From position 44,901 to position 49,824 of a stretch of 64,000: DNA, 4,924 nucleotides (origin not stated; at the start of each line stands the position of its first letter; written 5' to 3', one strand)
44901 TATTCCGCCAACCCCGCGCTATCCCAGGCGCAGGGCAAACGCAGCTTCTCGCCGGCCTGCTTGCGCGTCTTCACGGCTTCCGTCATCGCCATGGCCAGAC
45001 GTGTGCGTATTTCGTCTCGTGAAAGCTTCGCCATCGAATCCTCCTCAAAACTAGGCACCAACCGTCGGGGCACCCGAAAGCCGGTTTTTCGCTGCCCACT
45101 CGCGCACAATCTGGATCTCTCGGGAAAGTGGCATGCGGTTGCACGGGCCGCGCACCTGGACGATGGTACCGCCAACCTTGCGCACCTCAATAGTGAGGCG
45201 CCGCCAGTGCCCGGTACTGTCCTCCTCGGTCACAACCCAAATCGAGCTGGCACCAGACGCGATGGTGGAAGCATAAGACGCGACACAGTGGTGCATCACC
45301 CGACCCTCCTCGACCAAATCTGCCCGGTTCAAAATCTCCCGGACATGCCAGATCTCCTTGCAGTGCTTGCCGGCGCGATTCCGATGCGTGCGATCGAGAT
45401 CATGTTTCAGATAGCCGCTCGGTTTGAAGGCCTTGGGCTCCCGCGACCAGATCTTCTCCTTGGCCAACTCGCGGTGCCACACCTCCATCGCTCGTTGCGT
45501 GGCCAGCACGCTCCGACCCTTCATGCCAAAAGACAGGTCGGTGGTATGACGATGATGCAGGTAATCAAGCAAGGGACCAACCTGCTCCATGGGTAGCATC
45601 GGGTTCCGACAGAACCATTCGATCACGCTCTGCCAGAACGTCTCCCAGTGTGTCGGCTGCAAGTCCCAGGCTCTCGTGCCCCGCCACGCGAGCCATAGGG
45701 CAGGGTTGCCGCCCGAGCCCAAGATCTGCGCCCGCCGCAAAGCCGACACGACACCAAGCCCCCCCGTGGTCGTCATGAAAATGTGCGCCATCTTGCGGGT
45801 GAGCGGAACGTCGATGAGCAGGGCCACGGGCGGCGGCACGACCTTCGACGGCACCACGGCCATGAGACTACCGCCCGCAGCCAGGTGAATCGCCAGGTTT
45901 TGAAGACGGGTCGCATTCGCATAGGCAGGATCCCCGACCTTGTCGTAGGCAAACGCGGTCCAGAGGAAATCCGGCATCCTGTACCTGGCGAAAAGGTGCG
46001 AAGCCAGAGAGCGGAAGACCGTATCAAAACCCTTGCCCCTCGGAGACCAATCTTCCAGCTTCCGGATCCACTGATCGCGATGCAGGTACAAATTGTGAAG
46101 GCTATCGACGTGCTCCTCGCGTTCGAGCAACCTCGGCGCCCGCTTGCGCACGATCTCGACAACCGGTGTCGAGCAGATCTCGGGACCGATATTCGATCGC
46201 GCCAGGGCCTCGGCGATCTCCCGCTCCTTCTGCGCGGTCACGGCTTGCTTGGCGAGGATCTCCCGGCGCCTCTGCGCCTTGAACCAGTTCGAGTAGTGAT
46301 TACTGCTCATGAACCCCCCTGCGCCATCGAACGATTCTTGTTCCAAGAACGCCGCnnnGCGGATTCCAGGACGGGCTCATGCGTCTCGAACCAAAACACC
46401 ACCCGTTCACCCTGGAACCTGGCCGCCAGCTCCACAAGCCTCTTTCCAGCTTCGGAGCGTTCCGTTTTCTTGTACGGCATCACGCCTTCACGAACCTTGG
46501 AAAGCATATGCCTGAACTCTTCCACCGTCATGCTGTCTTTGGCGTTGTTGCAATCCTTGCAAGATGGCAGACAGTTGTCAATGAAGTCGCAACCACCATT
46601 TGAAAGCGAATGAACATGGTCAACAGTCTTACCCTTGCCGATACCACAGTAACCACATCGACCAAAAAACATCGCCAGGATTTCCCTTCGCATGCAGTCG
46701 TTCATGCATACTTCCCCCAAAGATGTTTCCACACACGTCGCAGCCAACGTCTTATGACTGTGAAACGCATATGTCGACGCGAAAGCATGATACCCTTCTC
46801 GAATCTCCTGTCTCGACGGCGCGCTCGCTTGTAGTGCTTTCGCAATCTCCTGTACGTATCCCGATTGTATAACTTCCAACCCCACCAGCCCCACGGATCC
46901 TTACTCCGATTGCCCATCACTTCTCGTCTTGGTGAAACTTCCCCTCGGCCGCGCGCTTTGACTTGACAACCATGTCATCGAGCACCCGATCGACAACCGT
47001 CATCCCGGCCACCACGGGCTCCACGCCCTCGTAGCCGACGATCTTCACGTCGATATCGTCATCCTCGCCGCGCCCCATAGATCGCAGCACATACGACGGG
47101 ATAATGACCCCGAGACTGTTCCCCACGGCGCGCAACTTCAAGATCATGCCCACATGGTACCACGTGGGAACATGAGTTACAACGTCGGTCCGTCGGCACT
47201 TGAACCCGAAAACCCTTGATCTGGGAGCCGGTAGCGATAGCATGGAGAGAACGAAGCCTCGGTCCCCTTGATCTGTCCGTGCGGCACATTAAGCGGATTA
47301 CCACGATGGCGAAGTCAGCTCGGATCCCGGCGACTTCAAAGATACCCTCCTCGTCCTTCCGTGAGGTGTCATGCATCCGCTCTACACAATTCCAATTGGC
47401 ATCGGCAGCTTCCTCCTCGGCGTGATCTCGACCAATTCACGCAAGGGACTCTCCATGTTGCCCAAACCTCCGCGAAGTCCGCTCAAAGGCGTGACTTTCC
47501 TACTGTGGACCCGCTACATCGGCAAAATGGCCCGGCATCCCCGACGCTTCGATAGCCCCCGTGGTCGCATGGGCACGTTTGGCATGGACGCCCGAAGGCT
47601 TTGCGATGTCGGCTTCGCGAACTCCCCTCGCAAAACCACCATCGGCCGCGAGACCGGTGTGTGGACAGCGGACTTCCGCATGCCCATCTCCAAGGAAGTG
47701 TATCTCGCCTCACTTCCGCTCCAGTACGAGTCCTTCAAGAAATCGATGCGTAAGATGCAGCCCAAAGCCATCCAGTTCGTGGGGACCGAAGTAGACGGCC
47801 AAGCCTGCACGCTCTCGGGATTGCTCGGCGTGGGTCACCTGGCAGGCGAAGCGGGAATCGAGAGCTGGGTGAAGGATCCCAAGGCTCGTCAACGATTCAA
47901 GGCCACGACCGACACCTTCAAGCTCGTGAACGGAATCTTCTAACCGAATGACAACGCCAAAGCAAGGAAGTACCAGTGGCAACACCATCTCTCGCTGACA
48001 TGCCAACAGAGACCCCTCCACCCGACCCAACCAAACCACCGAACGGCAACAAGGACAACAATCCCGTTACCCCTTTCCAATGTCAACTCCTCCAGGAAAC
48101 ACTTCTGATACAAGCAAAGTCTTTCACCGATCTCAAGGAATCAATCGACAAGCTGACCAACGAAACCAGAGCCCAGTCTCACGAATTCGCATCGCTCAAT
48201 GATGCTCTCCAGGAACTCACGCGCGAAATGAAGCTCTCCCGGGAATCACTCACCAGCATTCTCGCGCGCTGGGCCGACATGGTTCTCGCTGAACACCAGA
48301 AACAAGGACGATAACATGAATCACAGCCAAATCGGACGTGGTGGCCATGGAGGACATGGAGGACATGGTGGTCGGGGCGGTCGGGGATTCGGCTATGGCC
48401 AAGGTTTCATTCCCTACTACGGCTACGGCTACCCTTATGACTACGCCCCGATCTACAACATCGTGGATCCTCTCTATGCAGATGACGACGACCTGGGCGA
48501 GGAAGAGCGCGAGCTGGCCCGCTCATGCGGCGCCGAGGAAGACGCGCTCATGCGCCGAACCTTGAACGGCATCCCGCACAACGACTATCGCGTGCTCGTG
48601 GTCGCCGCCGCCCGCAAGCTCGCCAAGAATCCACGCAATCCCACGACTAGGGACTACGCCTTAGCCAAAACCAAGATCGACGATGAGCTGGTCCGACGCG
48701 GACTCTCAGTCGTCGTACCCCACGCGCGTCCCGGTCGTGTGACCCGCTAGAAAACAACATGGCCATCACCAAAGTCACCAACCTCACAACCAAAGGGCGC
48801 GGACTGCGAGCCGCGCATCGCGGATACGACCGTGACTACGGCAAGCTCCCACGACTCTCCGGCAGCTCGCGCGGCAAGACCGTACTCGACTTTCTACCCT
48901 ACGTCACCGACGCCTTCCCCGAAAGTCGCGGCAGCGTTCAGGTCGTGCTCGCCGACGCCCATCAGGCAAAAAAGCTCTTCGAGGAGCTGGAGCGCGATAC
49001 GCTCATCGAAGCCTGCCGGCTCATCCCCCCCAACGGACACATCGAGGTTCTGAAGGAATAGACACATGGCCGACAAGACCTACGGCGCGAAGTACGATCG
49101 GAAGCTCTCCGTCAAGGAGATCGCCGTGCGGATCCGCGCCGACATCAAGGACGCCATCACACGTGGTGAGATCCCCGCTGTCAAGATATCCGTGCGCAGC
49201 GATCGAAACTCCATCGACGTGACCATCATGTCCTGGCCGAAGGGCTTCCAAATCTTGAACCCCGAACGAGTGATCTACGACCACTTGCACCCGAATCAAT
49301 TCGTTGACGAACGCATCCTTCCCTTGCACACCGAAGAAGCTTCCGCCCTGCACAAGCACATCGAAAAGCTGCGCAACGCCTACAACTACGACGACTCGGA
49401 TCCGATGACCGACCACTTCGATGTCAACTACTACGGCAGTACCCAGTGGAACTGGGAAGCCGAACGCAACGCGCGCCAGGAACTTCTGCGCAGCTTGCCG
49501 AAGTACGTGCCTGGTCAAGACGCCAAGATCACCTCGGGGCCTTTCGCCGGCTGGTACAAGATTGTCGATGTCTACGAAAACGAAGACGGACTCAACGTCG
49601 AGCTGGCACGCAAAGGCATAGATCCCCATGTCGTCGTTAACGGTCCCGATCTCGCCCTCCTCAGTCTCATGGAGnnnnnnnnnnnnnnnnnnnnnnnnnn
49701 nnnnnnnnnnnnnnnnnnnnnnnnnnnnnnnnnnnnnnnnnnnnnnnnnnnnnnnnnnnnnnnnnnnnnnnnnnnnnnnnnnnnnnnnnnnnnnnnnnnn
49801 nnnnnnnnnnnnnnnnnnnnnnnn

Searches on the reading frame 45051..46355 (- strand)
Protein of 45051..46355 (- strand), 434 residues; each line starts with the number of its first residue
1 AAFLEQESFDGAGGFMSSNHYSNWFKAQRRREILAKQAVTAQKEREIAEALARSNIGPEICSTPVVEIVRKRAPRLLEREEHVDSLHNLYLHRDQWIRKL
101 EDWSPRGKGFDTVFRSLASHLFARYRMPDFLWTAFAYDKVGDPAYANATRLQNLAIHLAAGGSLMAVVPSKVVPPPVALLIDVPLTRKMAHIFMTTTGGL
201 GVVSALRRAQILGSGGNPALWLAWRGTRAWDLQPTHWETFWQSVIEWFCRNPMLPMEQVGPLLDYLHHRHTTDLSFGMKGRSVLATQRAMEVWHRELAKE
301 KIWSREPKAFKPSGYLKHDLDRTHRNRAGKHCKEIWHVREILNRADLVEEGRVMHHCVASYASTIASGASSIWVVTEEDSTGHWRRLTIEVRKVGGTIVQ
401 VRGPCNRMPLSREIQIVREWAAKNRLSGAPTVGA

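Call 8: search_protein_families(library=phrogs, proteins=[window:45051-46355:-], max_evalue=0.001)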
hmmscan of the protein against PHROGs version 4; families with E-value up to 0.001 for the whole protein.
window:45051-46355:- (434 aa): 4 families
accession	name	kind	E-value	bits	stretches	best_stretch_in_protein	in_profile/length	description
phrog_3169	-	unknown function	3.6e-16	60.3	1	344-427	389-469/474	-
phrog_8470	-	unknown function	4.8e-09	36.6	1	344-421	472-548/567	-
phrog_7484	-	unknown function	9.5e-08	32.2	1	343-424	363-443/450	-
phrog_16315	-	unknown function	0.00026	20.7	1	345-426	438-520/532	-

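Call 9: search_protein_families(library=pfam, proteins=[window:45051-46355:-], max_evalue=0.001)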
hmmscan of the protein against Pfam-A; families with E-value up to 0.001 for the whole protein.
window:45051-46355:- (434 aa): 1 family
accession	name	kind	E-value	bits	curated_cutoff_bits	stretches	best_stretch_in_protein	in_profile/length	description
PF14284.11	PcfJ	-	1.2e-14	54.8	25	1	329-414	60-143/147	PcfJ-like protein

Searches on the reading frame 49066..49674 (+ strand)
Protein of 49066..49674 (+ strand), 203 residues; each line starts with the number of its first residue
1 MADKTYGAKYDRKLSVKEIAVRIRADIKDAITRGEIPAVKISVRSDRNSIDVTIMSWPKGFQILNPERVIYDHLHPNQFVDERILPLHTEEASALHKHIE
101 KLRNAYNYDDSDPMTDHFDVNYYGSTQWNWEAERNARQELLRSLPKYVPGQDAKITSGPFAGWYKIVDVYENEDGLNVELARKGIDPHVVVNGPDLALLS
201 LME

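Call 24: search_protein_families(library=phrogs, proteins=[window:49066-49674:+], max_evalue=0.01)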
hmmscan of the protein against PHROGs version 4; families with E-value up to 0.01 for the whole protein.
window:49066-49674:+ (203 aa): 2 families
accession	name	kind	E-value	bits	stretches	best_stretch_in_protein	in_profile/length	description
phrog_1926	-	other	7.6e-09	34.7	1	15-126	1014-1126/1410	released from the phage upon host infection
phrog_10415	-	unknown function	1.4e-08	36.2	1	19-128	9-117/129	-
